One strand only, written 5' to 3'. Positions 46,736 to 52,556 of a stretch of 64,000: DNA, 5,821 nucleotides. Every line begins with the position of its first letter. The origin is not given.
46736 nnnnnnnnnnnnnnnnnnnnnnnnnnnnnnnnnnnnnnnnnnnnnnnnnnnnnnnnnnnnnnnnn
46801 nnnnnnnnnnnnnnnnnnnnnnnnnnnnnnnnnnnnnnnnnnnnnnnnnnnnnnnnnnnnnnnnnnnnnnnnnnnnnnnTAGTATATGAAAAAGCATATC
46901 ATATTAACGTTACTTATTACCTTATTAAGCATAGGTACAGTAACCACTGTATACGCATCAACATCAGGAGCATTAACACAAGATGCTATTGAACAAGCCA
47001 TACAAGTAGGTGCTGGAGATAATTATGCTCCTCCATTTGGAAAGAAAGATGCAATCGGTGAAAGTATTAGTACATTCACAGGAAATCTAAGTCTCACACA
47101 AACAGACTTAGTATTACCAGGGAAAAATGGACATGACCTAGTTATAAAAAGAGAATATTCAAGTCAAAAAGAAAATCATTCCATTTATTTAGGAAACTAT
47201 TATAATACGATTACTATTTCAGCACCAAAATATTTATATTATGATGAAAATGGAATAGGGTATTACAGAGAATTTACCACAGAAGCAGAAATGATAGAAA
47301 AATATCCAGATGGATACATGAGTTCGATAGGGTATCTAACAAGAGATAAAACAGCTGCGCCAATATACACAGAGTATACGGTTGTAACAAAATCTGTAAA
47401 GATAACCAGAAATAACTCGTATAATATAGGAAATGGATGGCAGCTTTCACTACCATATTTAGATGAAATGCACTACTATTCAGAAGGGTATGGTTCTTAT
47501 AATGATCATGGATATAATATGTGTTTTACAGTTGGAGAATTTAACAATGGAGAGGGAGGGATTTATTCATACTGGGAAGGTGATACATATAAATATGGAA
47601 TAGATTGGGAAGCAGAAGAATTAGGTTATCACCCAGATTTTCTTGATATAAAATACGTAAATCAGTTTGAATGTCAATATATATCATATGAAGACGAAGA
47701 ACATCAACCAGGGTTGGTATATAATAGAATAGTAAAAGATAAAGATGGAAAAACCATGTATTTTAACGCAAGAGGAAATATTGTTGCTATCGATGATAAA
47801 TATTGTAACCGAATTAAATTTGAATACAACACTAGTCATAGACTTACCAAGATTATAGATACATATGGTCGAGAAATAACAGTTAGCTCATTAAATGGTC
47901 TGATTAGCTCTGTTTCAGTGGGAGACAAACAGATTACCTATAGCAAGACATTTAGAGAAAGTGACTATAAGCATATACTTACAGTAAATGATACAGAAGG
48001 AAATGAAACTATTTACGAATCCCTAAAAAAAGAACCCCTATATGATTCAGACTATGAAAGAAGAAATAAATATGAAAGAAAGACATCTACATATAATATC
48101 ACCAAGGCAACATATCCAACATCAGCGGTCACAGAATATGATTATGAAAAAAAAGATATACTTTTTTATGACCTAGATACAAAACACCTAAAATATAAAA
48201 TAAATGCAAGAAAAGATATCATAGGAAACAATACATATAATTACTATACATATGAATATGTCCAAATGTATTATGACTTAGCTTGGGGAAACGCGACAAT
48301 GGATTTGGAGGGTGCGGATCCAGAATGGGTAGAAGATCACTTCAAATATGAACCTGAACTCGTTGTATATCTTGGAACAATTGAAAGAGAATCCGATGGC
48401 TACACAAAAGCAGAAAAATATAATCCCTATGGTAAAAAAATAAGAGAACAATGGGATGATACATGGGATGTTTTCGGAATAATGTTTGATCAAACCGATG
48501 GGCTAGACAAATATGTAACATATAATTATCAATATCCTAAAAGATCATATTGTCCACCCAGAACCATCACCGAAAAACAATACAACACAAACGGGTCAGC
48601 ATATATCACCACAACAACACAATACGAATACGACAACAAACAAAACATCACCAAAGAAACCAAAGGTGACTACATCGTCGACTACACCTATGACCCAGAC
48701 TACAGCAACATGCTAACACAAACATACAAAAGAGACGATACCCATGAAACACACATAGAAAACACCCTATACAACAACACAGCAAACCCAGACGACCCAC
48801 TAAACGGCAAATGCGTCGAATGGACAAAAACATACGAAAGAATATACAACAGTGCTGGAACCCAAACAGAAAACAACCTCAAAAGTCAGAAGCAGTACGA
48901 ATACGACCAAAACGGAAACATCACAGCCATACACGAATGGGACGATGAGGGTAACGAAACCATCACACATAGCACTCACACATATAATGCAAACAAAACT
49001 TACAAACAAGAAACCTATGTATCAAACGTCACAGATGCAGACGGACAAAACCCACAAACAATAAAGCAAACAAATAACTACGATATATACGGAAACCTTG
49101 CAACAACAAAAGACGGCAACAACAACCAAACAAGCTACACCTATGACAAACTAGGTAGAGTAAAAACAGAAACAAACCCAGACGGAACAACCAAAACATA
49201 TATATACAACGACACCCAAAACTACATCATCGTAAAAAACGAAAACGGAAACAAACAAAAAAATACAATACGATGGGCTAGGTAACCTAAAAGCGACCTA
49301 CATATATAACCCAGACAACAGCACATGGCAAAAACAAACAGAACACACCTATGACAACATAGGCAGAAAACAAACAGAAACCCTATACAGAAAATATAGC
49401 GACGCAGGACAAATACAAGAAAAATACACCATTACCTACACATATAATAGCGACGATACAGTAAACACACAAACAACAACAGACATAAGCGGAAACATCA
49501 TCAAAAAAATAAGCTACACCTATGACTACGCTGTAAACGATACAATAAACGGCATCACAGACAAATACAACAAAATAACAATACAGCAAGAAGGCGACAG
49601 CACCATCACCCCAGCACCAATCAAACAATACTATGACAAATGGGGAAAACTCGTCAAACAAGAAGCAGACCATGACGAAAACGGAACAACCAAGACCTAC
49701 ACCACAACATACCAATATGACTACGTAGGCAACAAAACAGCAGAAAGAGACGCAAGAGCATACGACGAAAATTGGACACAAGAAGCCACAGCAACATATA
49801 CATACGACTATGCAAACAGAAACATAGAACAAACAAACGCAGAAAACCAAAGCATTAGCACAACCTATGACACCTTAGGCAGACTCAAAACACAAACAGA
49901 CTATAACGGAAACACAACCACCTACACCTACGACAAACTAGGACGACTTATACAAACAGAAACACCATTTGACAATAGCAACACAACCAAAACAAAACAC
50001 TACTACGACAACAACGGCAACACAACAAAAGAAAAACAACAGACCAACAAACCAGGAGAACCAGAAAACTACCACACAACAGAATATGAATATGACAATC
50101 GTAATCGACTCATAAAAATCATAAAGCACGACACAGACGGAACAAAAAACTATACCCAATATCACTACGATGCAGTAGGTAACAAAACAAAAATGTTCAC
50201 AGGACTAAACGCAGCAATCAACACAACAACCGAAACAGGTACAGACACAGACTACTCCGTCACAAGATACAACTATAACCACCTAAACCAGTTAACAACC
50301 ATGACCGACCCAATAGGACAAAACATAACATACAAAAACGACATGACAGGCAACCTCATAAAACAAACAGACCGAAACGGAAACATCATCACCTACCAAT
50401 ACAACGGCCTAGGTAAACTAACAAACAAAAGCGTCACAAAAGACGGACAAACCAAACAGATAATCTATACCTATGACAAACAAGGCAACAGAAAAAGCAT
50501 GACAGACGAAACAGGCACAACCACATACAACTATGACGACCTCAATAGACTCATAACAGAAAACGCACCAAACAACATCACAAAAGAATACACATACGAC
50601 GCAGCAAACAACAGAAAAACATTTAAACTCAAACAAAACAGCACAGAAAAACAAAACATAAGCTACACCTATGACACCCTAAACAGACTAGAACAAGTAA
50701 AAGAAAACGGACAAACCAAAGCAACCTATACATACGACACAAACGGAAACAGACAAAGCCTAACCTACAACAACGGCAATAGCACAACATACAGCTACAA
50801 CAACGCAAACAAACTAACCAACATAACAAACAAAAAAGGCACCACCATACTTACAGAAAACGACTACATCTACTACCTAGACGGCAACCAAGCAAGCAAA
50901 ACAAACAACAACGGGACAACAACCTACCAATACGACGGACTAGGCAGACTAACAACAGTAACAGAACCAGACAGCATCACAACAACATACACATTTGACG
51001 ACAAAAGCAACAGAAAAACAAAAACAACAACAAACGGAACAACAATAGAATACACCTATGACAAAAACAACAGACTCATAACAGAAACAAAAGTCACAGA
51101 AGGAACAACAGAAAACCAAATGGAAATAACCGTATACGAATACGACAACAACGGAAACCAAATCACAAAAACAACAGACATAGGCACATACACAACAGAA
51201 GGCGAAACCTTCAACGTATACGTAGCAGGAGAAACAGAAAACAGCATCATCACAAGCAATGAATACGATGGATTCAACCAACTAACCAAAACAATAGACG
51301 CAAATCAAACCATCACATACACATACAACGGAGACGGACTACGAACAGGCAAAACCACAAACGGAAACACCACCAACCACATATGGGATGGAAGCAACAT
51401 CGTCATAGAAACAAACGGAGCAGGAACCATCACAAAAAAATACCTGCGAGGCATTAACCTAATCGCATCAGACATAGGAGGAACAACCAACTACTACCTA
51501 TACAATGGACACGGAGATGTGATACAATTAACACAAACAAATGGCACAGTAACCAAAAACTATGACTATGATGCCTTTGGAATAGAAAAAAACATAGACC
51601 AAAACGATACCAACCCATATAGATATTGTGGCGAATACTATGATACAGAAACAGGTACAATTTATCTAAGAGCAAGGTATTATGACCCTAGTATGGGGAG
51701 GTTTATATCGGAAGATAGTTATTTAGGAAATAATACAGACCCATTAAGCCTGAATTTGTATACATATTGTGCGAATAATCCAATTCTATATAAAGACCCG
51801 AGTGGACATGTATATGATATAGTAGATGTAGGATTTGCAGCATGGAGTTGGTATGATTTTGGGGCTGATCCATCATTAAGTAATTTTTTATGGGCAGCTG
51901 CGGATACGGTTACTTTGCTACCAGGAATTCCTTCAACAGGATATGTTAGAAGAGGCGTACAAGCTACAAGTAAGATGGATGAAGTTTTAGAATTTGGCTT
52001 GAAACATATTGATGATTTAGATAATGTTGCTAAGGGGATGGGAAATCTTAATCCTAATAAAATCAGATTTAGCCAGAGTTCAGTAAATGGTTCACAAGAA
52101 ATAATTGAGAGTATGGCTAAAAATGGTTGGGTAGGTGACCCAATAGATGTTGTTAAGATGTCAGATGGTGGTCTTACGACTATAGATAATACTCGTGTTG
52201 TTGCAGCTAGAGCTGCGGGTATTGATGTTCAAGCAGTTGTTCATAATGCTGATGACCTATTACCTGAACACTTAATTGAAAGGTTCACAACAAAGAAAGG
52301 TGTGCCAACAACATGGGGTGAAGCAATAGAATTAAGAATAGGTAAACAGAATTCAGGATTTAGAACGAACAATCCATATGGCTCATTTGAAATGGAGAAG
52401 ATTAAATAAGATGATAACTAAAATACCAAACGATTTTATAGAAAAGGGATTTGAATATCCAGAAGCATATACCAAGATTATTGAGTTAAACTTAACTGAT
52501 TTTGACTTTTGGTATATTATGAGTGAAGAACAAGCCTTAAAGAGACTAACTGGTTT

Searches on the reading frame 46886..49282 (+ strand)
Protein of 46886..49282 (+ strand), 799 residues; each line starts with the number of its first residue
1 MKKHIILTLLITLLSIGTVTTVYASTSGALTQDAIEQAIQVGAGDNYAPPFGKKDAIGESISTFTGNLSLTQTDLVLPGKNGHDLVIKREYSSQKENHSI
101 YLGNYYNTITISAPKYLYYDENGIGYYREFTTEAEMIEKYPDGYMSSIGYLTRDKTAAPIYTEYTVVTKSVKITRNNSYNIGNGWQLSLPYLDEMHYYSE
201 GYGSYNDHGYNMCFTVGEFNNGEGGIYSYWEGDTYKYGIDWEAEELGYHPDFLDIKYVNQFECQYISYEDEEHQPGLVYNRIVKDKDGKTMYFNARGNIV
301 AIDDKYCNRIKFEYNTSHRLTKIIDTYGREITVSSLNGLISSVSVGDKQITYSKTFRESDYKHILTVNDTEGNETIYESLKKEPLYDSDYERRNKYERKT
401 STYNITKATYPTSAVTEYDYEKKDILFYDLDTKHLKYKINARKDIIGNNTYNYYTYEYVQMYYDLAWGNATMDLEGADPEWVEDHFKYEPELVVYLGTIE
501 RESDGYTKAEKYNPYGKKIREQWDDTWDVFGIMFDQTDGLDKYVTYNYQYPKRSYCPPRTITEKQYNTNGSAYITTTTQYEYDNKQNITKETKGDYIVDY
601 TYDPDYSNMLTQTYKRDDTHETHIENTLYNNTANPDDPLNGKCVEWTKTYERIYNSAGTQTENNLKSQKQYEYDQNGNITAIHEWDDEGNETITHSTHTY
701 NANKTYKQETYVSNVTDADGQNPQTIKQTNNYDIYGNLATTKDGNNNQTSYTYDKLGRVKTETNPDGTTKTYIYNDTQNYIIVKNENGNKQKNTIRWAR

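Call 6: search_protein_families(library=pfam, proteins=[window:46886-49282:+], max_evalue=1)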
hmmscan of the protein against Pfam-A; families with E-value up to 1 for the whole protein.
window:46886-49282:+ (799 aa): 2 families
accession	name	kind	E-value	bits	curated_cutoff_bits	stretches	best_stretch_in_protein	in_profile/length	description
PF05593.20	RHS_repeat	-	4.7e-12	46.4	22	4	735-769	4-38/38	RHS Repeat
PF20148.4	DUF6531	-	1e-05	26.2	24.1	1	58-105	1-45/74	Domain of unknown function (DUF6531)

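Call 87: search_protein_families(library=ncbifam, proteins=[window:46886-49282:+], max_evalue=0.01)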
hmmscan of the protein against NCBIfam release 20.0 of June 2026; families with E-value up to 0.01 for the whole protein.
window:46886-49282:+ (799 aa): 1 family
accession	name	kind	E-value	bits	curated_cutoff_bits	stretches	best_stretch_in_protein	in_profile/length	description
TIGR01643.1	YD_repeat_2x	repeat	6.9e-07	29.5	15.8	1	732-771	1-41/42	YD repeat-containing protein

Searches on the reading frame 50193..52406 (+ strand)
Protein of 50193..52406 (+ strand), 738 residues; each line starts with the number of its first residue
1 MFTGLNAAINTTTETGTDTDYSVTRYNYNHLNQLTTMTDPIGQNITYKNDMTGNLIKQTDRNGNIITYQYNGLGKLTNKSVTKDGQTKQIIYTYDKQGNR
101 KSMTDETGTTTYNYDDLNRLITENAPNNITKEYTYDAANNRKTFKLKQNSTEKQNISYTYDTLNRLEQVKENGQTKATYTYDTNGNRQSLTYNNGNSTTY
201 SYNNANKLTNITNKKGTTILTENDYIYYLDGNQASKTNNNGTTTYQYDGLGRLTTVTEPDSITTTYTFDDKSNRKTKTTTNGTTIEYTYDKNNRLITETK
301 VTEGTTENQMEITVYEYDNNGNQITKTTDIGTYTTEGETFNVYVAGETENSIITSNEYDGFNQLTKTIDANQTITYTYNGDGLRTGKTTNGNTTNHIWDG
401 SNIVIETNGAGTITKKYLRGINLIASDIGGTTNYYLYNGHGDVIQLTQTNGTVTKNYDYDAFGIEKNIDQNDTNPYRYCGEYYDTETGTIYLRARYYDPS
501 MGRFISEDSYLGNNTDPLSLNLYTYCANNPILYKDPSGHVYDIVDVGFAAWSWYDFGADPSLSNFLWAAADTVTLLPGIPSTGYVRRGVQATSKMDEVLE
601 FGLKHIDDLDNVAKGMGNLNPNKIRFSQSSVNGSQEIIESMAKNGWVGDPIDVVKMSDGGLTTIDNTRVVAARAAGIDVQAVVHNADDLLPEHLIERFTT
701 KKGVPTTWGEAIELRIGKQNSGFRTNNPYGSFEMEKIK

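Call 6: search_protein_families(library=pfam, proteins=[window:50193-52406:+], max_evalue=1)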
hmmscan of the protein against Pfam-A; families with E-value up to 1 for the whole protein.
window:50193-52406:+ (738 aa): 3 families
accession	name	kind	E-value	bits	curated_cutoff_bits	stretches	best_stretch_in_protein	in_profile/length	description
PF05593.20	RHS_repeat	-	1.2e-44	150.3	22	12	229-260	3-35/38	RHS Repeat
PF15640.11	Tox-MPTase4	-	0.0044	17.4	25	0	316-369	10-63/132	Metallopeptidase toxin 4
PF23796.1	DUF7174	-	0.011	15.9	27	1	132-200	25-95/153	Family of unknown function (DUF7174)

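Call 87: search_protein_families(library=ncbifam, proteins=[window:50193-52406:+], max_evalue=0.01)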
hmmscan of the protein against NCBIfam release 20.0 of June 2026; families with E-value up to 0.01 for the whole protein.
window:50193-52406:+ (738 aa): 3 families
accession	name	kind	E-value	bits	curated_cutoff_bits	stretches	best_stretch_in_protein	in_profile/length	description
TIGR01643.1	YD_repeat_2x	repeat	4e-35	118.9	15.8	6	247-284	1-39/42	YD repeat-containing protein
NF041261.1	RHS_core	equivalog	5.2e-25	87.5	2000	3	17-304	465-743/1261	RHS element core protein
TIGR03696.1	Rhs_assc_core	domain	8.1e-23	80.7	32.5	1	459-539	1-76/76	RHS repeat-associated core domain-containing protein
